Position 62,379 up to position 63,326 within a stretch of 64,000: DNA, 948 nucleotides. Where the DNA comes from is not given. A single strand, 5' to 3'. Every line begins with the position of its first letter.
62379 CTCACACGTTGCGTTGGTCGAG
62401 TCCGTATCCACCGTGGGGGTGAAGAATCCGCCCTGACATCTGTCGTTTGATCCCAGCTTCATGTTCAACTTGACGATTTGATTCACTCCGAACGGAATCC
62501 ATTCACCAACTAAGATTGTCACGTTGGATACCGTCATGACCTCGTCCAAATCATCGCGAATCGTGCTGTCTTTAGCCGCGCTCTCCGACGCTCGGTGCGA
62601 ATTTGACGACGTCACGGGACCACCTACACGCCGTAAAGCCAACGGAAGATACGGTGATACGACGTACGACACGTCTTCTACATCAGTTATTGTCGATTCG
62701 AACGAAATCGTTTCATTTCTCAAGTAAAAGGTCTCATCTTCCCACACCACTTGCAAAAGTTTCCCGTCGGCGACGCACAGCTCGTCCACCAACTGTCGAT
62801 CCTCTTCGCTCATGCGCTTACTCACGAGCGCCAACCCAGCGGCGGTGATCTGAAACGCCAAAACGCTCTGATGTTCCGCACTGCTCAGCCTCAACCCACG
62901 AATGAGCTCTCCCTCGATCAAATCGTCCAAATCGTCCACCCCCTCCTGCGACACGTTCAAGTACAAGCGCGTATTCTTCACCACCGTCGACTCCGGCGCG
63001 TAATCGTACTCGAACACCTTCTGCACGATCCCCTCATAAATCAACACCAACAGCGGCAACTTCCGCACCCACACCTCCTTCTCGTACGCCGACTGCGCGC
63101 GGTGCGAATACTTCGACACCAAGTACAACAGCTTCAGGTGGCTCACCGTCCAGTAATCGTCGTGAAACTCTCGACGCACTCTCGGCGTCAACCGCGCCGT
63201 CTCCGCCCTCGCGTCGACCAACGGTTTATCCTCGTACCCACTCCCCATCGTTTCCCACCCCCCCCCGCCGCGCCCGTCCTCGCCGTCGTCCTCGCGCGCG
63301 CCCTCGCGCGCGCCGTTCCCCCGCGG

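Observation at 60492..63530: Unknown ~1,000-aa protein with CorA-like two-TM topology, no GMN motif, and a ubiquitin-like C-terminal module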

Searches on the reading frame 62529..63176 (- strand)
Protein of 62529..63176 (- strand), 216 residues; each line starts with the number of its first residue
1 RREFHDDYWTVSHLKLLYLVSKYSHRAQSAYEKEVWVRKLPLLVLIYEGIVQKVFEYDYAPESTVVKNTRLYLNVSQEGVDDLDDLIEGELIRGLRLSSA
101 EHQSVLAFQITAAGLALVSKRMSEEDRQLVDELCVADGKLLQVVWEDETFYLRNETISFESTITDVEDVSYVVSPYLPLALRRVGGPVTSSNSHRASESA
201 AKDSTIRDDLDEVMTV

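Call 71: predict_structure(alignment_id=A3)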
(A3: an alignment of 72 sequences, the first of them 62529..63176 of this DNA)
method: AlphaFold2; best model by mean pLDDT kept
length: 216 residues; sequences in the alignment: 72
mean_pLDDT: 85.2   pTM: 0.77
mean pLDDT of the five models: 85.2, 85.1, 84.8, 83.7, 83.4
residues with pLDDT >= 90: 141; 70-90: 25; 50-70: 44; < 50: 6
segments of 3 or more residues with pLDDT < 50: 214-216
pLDDT, mean of each block of 10 residues (from residue 1): 76 98 94 95 98 96 89 95 97 88 86 96 98 97 96 97 78 60 69 57 52 47
secondary structure, 60 per line:
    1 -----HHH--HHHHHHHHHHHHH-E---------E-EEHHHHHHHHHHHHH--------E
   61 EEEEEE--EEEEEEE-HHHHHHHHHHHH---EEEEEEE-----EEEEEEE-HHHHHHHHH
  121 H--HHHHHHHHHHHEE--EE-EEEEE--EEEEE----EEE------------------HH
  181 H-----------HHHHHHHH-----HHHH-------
elements in order: H11-23 H39-51 E60-66 E69-75 H77-88 E92-98 E104-110 H112-121 H124-134 E142-146 E149-153 E158-160 H193-200 H206-209
